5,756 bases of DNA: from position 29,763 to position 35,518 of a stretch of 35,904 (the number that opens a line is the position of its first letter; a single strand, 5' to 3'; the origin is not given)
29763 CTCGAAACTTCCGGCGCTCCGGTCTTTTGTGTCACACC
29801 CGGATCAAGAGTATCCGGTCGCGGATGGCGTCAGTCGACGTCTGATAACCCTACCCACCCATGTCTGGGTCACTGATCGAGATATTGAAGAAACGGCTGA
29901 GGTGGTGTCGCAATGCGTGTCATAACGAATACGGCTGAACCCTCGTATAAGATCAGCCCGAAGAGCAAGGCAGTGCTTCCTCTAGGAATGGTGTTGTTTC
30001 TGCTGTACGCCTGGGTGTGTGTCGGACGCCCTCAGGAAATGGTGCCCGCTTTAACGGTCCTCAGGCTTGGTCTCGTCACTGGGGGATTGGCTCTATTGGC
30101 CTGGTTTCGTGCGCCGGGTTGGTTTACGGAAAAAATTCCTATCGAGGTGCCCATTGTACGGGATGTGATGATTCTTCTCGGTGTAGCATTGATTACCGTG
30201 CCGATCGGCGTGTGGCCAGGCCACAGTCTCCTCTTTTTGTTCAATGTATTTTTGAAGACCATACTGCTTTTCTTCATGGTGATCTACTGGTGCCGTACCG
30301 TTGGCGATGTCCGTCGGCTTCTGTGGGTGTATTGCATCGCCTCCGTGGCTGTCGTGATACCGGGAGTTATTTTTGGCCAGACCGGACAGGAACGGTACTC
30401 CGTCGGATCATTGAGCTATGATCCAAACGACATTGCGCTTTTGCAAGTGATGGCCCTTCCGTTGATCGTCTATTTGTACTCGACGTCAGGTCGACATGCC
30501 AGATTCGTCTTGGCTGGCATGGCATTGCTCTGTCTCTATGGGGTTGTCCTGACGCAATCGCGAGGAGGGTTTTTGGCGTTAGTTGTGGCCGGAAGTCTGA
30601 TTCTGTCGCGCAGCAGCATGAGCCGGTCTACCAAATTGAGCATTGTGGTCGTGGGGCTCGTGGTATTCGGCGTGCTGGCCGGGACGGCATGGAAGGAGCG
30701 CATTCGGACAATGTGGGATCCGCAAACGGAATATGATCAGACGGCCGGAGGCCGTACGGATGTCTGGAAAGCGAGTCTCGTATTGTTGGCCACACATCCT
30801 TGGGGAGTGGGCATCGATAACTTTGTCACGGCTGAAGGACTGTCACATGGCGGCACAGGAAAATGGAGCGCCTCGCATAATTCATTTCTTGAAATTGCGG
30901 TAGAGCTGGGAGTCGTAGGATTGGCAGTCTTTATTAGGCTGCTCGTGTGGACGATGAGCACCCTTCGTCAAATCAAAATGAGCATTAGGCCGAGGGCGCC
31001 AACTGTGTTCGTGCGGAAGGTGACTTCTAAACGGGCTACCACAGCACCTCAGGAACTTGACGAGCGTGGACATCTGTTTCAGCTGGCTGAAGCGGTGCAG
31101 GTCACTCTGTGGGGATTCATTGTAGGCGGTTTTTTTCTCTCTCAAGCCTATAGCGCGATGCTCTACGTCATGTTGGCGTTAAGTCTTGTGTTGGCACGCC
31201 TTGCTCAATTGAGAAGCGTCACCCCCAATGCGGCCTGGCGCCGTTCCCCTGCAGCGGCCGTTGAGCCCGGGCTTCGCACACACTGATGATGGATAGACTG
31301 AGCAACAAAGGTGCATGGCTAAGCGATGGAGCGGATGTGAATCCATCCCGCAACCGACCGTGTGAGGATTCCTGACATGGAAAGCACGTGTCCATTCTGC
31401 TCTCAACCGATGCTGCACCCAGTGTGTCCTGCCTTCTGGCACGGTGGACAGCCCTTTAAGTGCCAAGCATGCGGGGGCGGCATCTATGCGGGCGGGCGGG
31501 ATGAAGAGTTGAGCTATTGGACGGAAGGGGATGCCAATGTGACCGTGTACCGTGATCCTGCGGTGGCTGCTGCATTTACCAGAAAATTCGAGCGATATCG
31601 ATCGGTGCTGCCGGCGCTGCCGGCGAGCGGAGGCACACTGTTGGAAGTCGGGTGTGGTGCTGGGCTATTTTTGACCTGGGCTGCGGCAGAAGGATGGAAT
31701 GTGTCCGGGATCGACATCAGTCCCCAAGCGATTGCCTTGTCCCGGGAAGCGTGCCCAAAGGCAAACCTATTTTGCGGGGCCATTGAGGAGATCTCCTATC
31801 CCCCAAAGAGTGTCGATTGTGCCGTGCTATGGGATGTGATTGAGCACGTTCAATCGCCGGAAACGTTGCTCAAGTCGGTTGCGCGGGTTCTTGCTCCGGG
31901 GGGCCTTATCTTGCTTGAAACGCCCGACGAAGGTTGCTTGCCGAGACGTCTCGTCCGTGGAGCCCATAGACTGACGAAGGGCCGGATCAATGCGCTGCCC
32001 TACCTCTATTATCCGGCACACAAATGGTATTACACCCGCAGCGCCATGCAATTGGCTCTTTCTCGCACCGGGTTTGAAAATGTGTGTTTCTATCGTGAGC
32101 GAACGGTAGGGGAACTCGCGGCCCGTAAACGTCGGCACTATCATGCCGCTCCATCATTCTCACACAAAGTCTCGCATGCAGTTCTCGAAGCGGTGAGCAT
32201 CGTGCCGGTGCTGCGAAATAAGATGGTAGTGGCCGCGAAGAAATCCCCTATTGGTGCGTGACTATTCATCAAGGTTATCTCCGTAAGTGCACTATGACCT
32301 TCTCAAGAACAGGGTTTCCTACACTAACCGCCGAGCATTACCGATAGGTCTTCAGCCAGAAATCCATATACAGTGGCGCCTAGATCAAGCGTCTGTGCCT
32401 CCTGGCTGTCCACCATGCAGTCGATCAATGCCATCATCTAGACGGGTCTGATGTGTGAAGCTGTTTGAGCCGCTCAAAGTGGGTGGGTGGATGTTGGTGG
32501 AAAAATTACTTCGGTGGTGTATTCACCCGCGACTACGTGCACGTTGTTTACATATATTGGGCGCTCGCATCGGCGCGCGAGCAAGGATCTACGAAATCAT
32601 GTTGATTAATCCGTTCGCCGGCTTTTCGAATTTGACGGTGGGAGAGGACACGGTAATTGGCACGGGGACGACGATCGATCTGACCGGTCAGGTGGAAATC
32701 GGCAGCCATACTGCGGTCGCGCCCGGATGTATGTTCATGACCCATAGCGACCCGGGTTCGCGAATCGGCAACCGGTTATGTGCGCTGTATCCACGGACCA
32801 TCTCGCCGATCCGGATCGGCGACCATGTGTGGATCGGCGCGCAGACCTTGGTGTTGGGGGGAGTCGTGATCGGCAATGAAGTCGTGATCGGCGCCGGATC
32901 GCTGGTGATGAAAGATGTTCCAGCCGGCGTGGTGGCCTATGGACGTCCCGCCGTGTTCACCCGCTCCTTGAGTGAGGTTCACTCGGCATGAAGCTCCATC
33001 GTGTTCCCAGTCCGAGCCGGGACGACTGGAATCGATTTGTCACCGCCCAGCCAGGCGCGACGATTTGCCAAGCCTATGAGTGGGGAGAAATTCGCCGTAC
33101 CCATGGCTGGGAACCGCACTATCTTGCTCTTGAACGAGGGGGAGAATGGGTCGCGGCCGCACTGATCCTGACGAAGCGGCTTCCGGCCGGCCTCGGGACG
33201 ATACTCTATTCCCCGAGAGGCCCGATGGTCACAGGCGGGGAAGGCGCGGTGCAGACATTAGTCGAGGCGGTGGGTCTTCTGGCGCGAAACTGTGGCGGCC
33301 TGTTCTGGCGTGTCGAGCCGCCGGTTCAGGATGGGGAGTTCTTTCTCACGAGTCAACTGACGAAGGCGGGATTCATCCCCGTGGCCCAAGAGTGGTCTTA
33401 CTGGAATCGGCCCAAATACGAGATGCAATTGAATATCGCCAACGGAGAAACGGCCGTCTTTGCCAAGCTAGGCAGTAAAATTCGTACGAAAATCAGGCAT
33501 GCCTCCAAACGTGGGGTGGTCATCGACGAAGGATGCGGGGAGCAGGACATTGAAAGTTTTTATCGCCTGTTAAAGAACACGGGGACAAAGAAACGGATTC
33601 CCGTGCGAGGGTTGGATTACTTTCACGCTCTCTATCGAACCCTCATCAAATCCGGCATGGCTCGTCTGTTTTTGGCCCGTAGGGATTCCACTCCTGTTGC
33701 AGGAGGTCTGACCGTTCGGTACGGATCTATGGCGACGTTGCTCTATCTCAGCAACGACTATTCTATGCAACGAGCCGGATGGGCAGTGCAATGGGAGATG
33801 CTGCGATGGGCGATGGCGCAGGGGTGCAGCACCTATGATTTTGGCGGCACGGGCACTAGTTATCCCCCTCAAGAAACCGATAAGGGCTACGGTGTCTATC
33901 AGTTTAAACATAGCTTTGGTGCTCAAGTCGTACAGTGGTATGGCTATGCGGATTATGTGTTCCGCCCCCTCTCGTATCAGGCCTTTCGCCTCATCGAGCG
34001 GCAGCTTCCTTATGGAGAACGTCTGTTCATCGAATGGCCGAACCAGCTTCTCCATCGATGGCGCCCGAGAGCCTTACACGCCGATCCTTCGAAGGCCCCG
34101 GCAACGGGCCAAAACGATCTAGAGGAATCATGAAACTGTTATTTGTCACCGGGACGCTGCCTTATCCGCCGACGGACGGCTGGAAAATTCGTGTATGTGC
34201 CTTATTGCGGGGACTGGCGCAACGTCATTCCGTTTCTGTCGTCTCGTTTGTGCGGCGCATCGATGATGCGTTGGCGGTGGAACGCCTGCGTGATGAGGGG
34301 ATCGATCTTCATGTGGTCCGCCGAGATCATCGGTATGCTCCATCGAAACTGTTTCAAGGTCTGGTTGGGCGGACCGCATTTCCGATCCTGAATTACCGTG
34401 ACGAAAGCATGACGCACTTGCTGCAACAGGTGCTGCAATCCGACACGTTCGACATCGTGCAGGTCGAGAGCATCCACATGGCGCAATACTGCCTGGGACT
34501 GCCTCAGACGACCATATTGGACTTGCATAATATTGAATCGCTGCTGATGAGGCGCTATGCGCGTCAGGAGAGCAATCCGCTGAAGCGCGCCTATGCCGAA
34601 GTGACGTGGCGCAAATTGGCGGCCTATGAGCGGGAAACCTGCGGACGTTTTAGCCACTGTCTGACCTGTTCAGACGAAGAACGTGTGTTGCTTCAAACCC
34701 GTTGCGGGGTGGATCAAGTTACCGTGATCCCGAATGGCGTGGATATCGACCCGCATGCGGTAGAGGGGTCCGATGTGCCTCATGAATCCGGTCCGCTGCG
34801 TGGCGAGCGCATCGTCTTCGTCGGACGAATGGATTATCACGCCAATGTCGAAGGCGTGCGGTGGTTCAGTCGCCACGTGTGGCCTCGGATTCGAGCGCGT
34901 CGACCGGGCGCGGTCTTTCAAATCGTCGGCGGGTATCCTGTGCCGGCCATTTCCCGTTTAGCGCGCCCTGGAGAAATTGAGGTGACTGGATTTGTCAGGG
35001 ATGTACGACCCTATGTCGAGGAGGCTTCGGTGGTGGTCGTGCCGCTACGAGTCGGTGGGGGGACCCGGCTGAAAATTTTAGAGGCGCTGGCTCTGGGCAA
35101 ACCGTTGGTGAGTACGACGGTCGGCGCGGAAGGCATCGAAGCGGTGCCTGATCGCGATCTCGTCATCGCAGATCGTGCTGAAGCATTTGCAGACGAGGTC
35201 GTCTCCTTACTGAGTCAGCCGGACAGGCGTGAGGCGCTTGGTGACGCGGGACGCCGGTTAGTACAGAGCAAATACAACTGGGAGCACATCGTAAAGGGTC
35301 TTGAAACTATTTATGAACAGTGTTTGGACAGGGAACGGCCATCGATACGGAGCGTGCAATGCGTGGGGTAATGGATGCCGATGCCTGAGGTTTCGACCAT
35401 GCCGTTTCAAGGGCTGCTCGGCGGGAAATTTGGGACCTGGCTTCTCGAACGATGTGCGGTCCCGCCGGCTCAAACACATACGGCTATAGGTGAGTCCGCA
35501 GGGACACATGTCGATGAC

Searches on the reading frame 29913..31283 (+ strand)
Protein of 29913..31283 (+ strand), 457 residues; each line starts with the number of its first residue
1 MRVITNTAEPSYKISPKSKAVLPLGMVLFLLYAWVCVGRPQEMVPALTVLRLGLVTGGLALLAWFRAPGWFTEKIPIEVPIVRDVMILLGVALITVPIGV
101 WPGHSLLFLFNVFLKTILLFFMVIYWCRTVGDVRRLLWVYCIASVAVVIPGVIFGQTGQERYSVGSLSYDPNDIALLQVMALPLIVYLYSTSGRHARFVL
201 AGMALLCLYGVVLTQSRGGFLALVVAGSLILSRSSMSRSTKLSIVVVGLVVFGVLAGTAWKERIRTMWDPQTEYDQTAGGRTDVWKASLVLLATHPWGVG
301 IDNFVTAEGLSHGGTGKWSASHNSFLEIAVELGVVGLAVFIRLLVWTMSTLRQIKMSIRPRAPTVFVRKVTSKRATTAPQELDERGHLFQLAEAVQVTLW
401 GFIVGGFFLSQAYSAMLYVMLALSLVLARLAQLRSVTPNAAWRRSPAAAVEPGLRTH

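Call 9: search_protein_families(library=pfam, proteins=[window:29913-31283:+], max_evalue=0.001)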
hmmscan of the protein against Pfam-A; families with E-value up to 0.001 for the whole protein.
window:29913-31283:+ (457 aa): 1 family
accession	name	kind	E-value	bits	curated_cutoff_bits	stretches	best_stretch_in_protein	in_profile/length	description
PF04932.20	Wzy_C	-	8.2e-23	81.3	31.7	1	203-341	2-149/149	O-Antigen ligase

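Call 37: search_protein_families(library=ncbifam, proteins=[window:29913-31283:+], max_evalue=0.00001)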
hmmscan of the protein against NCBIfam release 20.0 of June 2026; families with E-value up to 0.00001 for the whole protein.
window:29913-31283:+ (457 aa): 1 family
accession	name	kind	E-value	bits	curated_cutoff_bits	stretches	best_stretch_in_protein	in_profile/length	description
TIGR03097.1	PEP_O_lig_1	hypoth_equivalog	1.8e-27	96.3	188.1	1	29-430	24-406/408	putative O-glycosylation ligase, exosortase A system-associated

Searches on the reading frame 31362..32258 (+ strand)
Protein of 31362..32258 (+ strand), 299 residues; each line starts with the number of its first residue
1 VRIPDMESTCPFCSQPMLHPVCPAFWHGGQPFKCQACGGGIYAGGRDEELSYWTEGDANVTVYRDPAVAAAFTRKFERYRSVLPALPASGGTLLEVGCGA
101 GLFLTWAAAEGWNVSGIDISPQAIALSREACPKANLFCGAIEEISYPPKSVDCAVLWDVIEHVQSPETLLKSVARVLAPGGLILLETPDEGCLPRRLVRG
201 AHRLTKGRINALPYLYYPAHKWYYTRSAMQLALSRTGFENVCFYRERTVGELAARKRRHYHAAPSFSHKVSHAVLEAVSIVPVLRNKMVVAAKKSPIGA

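Call 9: search_protein_families(library=pfam, proteins=[window:31362-32258:+], max_evalue=0.001)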
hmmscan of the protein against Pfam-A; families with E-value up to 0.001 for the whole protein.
window:31362-32258:+ (299 aa): 9 families
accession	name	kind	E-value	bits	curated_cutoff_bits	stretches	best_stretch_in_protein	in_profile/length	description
PF13489.12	Methyltransf_23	-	6.5e-29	101.2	27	1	79-241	9-162/164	Methyltransferase domain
PF08241.18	Methyltransf_11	-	5.9e-22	78.6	21.2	1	94-184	1-94/95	Methyltransferase domain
PF13649.12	Methyltransf_25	-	1.3e-17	64.7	27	1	94-181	2-97/97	Methyltransferase domain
PF08242.18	Methyltransf_12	-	9.6e-16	58.8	30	1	94-183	1-98/98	Methyltransferase domain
PF13847.12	Methyltransf_31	-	1.6e-13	51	27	1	89-194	3-119/145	Methyltransferase domain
PF02353.26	CMAS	-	9.1e-06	25.6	27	1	73-187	48-166/273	Mycolic acid cyclopropane synthetase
PF07021.18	MetW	-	4.7e-05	23.5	21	1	88-259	12-172/193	Methionine biosynthesis protein MetW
PF05724.17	TPMT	-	0.00014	22.1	26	1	92-126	40-74/218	Thiopurine S-methyltransferase (TPMT)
PF08003.17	Methyltransf_9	-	0.00043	19.8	23.8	1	79-187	104-219/315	Protein of unknown function (DUF1698)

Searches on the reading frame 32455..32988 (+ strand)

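Call 9: search_protein_families(library=pfam, proteins=[window:32455-32988:+], max_evalue=0.001)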
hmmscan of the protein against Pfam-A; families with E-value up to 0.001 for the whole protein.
window:32455-32988:+ (178 aa): 2 families
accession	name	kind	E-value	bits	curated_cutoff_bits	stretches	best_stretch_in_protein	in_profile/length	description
PF00132.30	Hexapep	-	3.2e-16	58.7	27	1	119-151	2-34/36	Bacterial transferase hexapeptide (six repeats)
PF14602.12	Hexapep_2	-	2.8e-08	33.8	27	1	118-151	1-32/34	Hexapeptide repeat of succinyl-transferase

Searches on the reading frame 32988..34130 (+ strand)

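Call 9: search_protein_families(library=pfam, proteins=[window:32988-34130:+], max_evalue=0.001)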
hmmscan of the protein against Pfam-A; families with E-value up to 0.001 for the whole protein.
window:32988-34130:+ (381 aa): 2 families
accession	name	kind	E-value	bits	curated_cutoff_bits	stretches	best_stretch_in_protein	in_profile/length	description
PF02388.22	FemAB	-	2.9e-38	132.2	24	2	11-219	3-227/406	FemAB family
PF13480.13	Acetyltransf_6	-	3.5e-18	66.6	22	1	163-292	5-141/143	Acetyltransferase (GNAT) domain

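Call 37: search_protein_families(library=ncbifam, proteins=[window:32988-34130:+], max_evalue=0.00001)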
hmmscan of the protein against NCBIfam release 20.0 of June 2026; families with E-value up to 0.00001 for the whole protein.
window:32988-34130:+ (381 aa): 2 families
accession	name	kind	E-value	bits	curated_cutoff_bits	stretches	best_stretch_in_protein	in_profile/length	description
NF047883.1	UAcmpLyAlTFemX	equivalog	2.4e-29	102.7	500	1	13-331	14-333/337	UDP-N-acetylmuramoylpentapeptide-lysine N(6)-alanyltransferase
TIGR03019.1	pepcterm_femAB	equivalog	2e-17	63.2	260.35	1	13-315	2-279/330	FemAB family XrtA/PEP-CTERM system-associated protein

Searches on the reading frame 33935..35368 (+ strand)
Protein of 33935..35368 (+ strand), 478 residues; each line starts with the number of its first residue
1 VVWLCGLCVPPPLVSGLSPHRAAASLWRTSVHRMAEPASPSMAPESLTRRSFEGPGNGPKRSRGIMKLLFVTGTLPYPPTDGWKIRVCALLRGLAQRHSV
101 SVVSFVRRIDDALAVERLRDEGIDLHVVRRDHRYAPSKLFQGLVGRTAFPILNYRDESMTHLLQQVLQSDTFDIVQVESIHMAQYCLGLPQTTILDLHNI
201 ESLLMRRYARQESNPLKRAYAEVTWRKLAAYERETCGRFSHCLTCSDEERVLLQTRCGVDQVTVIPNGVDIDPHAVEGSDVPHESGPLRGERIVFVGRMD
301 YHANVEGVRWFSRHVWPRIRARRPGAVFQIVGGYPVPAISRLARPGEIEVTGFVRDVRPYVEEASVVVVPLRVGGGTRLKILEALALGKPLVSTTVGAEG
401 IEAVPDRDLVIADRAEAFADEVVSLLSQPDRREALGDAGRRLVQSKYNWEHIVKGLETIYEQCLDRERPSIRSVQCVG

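Call 9: search_protein_families(library=pfam, proteins=[window:33935-35368:+], max_evalue=0.001)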
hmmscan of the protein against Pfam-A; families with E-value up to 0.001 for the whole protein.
window:33935-35368:+ (478 aa): 4 families
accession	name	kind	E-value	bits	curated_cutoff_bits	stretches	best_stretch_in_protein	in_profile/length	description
PF13692.12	Glyco_trans_1_4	-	9.1e-29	101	27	1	292-427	3-141/142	Glycosyl transferases group 1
PF13524.12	Glyco_trans_1_2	-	6.5e-12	46.1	25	1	321-456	10-142/144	Glycosyl transferase-like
PF13439.12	Glyco_transf_4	-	4e-11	43.7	28.5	1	115-272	12-169/170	Glycosyltransferase Family 4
PF00534.26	Glycos_transf_1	-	2.2e-10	40.8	26.4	1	291-441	16-171/172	Glycosyl transferases group 1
